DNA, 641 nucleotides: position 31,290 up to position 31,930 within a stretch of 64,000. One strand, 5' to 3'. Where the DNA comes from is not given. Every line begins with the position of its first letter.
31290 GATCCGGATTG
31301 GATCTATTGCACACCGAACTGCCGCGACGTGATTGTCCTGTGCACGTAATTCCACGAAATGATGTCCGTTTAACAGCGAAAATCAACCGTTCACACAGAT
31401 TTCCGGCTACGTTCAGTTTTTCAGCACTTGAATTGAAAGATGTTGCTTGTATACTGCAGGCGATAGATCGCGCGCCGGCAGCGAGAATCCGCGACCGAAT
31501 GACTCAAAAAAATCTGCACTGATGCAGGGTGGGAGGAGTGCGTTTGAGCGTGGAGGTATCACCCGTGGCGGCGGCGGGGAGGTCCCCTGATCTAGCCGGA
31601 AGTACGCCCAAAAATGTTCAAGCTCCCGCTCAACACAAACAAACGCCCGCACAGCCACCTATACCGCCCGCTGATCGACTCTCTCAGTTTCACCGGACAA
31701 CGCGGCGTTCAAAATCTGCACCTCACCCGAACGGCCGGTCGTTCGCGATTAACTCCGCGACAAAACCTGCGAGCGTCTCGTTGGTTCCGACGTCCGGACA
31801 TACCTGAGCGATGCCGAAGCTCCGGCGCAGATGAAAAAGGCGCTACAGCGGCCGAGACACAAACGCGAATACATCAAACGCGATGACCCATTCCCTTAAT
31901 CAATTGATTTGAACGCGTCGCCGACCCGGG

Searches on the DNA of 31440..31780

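Call 85: search_rna_families(source=window, start=31440, end=31780, threshold=evalue, max_evalue=10, show_alignments=2)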
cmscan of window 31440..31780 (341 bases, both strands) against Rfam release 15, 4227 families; matches with E-value up to 10: 2.
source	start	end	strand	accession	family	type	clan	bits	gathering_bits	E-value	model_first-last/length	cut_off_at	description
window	31615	31700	-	RF01383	GRIK4_3p_UTR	Gene;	-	14.3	38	2.8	1-94/94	no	GRIK4 3 prime UTR element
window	31506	31594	-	RF02344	ar14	Gene; sRNA;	-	11.6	58.8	6.8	1-123/123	no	Alphaproteobacterial ar14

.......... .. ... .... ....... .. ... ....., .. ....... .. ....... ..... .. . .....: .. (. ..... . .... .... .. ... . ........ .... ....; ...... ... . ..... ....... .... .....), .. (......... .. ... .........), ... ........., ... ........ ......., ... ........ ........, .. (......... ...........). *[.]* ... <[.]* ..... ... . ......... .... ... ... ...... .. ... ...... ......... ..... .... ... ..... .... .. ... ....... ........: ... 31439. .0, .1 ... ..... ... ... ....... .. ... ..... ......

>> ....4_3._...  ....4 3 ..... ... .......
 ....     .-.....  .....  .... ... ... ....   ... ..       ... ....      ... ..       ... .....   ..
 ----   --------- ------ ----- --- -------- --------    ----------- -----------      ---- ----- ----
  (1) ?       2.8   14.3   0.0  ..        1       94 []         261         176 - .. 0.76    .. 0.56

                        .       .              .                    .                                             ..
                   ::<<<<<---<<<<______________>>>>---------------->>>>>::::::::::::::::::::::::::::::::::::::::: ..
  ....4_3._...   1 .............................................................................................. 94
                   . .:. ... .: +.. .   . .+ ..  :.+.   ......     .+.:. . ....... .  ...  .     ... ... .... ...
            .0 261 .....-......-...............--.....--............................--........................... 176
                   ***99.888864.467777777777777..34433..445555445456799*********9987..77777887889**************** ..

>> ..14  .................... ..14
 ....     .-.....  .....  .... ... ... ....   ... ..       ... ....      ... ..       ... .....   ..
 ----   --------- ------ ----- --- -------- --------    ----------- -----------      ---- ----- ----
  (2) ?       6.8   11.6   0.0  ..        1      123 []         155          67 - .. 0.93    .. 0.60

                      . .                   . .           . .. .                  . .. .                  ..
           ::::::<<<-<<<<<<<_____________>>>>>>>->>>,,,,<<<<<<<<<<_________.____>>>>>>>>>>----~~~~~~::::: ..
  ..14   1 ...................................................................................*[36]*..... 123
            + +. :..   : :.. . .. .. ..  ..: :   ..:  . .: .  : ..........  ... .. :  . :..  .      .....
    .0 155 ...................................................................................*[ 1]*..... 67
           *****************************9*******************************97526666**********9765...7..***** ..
